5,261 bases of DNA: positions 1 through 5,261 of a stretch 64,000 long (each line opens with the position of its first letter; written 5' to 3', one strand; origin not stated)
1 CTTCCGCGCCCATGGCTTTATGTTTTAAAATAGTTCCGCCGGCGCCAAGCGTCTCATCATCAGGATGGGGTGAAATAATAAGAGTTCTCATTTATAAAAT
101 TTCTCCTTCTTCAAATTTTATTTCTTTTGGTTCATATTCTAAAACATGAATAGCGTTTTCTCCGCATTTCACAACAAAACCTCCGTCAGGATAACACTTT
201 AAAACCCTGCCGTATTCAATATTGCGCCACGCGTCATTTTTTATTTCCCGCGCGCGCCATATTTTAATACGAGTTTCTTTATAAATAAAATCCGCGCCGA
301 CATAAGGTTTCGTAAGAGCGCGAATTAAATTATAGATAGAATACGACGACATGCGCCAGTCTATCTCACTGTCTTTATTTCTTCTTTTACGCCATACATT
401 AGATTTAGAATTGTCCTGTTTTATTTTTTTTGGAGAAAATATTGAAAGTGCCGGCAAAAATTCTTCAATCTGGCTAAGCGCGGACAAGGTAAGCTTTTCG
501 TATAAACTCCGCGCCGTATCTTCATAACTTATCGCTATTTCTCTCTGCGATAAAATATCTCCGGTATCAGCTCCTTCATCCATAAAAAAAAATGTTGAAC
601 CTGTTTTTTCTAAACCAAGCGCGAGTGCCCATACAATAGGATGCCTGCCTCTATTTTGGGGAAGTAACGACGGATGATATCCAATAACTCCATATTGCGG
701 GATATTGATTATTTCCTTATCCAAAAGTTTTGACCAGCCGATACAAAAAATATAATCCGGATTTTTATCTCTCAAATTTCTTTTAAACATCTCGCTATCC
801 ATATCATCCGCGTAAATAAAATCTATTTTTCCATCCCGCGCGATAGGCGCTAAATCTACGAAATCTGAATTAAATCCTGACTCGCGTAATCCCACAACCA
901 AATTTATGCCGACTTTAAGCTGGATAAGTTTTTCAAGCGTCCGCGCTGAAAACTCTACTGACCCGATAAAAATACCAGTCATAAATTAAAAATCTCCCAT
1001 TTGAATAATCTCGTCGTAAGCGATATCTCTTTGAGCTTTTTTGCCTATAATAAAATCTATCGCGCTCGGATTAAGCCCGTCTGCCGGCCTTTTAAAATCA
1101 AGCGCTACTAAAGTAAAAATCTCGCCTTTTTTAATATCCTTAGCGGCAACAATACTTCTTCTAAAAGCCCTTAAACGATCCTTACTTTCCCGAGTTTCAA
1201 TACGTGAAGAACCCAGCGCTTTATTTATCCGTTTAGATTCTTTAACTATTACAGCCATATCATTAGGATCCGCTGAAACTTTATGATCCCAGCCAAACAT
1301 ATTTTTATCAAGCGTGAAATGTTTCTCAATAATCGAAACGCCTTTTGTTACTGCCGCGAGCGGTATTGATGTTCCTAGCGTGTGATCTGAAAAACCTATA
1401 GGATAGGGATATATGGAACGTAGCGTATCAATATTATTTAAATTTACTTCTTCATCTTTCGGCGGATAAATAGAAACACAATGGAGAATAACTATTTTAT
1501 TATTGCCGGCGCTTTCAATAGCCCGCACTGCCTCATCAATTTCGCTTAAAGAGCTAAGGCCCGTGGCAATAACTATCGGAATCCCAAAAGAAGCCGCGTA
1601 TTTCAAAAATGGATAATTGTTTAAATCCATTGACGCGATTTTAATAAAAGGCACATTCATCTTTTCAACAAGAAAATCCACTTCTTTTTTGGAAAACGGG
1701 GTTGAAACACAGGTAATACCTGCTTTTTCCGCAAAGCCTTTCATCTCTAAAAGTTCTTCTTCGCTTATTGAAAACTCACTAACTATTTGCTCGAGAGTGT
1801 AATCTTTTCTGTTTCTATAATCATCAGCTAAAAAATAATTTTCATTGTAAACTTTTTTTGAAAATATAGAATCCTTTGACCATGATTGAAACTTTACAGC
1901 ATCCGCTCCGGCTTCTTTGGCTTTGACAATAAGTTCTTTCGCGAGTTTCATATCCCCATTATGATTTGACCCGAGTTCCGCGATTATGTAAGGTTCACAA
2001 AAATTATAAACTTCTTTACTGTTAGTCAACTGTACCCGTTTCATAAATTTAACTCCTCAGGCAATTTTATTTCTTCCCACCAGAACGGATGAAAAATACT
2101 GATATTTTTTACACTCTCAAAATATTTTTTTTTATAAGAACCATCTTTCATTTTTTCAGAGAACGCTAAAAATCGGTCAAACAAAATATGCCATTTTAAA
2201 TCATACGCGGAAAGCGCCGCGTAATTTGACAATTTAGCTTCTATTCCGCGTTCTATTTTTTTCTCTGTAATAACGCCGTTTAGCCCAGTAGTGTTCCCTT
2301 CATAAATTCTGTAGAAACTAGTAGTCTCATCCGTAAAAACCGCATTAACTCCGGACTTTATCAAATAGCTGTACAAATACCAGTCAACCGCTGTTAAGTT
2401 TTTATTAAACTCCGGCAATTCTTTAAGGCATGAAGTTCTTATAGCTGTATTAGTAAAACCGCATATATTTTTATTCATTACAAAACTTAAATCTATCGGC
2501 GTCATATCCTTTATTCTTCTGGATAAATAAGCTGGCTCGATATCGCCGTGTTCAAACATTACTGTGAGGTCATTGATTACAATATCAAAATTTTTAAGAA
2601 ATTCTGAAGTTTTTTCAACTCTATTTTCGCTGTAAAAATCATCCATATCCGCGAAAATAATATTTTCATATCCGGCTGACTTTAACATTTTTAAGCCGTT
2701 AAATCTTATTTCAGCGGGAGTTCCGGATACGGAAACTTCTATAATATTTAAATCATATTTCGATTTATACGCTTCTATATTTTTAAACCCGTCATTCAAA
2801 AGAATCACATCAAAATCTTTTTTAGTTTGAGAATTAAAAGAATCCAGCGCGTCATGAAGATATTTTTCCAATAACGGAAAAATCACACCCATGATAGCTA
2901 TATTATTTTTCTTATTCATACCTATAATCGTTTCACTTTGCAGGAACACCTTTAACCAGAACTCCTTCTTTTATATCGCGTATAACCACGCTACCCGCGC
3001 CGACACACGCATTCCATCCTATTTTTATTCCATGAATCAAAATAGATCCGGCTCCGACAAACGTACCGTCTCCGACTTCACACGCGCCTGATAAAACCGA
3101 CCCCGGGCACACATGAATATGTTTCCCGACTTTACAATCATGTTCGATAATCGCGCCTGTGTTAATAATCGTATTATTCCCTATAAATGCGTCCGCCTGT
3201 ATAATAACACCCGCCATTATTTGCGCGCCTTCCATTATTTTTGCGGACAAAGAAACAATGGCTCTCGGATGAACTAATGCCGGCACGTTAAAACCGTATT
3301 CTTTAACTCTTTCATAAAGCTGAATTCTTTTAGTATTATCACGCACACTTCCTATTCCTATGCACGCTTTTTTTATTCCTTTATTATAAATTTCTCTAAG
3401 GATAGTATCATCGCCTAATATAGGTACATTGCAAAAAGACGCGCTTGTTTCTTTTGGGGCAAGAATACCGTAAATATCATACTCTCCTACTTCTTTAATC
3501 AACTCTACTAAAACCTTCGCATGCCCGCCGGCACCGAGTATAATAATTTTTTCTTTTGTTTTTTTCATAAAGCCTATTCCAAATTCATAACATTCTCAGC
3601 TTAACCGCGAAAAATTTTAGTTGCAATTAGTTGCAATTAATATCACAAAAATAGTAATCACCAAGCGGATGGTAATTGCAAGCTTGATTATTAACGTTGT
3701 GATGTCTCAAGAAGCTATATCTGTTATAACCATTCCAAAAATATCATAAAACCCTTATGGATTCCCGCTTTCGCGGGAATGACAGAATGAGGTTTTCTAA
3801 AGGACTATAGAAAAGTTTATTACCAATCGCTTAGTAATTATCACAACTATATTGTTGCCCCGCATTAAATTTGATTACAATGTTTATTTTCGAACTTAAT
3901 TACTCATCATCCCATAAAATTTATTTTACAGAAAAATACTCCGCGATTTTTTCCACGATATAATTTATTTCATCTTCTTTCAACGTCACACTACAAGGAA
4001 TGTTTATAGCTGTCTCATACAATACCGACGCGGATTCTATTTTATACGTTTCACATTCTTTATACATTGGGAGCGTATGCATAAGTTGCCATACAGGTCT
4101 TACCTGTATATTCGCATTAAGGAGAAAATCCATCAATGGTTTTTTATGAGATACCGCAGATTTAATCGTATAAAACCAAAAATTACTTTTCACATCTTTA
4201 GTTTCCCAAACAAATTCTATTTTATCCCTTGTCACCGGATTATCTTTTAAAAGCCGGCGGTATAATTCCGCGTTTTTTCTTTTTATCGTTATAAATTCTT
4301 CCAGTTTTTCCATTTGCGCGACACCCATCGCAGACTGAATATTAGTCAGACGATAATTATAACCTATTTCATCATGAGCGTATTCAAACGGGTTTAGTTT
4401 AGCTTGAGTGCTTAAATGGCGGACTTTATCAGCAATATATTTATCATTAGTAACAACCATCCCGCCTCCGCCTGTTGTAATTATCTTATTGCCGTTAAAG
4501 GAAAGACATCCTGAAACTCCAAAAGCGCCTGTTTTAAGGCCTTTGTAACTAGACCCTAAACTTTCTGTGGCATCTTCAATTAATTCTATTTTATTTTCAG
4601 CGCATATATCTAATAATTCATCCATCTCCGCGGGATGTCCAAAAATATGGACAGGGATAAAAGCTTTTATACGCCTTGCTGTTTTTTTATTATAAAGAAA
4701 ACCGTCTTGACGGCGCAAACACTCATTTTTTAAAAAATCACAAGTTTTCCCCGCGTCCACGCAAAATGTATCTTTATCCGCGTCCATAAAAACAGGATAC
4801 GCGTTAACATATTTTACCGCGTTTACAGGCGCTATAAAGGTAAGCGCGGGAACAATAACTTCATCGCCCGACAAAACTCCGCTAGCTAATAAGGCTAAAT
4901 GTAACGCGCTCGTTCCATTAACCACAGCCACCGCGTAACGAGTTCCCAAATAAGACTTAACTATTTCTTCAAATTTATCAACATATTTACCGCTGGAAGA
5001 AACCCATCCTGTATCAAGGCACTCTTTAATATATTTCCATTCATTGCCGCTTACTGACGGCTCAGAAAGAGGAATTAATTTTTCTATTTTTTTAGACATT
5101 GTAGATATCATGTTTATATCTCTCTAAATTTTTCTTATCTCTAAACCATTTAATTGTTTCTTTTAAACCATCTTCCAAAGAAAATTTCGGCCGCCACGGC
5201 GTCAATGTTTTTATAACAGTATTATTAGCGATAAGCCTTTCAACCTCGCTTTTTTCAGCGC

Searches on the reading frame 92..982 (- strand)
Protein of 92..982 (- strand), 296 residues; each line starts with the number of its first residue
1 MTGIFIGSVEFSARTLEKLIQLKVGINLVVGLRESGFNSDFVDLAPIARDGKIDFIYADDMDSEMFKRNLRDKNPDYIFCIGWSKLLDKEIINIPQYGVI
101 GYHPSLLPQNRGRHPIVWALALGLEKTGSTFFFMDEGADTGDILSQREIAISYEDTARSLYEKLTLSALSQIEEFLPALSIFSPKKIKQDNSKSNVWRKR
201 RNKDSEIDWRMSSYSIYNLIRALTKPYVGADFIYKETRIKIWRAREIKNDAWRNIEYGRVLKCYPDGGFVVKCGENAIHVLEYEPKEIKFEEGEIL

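Call 92: search_protein_families(library=pfam, proteins=[window:92-982:-], max_evalue=0.00001)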
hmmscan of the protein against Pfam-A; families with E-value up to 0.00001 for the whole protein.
window:92-982:- (296 aa): 2 families
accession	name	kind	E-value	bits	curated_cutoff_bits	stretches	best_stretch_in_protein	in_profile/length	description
PF00551.24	Formyl_trans_N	-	3.3e-26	92.6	26.1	1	65-165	70-170/181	Formyl transferase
PF02911.23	Formyl_trans_C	-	2.7e-16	60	21.1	1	202-287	4-86/100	Formyl transferase, C-terminal domain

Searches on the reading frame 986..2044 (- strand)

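Call 92: search_protein_families(library=pfam, proteins=[window:986-2044:-], max_evalue=0.00001)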
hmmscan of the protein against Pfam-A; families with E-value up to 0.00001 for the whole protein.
window:986-2044:- (352 aa): 2 families
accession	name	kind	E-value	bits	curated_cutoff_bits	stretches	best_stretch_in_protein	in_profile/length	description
PF03102.20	NeuB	-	1.5e-80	270.6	22.1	1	38-280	1-239/241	NeuB family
PF08666.17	SAF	-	1.3e-09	38.9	21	1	295-349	1-59/63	SAF domain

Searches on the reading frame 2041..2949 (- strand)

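Call 92: search_protein_families(library=pfam, proteins=[window:2041-2949:-], max_evalue=0.00001)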
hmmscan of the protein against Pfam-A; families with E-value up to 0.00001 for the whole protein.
window:2041-2949:- (302 aa): 1 family
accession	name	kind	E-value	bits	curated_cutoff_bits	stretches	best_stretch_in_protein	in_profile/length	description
PF00535.33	Glycos_transf_2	-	7.8e-06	26.4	23.3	0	28-171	10-160/168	Glycosyl transferase family 2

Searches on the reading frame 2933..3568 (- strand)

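Call 92: search_protein_families(library=pfam, proteins=[window:2933-3568:-], max_evalue=0.00001)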
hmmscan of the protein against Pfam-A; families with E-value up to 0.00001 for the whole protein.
window:2933-3568:- (211 aa): 3 families
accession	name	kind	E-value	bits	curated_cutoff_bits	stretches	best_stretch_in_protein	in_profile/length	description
PF00132.30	Hexapep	-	2e-17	62.5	27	2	163-196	2-35/36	Bacterial transferase hexapeptide (six repeats)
PF17836.7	PglD_N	-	5.7e-13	49.7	23.4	1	7-88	1-78/78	PglD N-terminal domain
PF14602.12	Hexapep_2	-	1.2e-08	35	27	0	165-195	4-32/34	Hexapeptide repeat of succinyl-transferase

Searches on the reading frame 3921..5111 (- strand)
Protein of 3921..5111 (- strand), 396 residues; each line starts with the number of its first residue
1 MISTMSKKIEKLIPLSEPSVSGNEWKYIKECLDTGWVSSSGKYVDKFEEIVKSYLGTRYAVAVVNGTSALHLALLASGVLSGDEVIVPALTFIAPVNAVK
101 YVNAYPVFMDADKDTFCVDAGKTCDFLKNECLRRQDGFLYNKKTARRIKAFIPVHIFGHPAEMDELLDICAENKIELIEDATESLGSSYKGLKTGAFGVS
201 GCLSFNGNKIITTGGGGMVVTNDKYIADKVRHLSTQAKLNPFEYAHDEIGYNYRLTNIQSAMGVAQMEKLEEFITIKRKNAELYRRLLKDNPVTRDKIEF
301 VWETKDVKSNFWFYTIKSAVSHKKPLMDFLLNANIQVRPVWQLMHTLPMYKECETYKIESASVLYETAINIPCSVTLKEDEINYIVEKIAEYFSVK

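Call 92: search_protein_families(library=pfam, proteins=[window:3921-5111:-], max_evalue=0.00001)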
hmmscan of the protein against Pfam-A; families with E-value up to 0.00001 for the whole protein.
window:3921-5111:- (396 aa): 1 family
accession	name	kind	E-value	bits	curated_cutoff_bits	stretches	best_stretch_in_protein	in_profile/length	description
PF01041.23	DegT_DnrJ_EryC1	-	5.6e-97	325.6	19.8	1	23-389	6-359/360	DegT/DnrJ/EryC1/StrS aminotransferase family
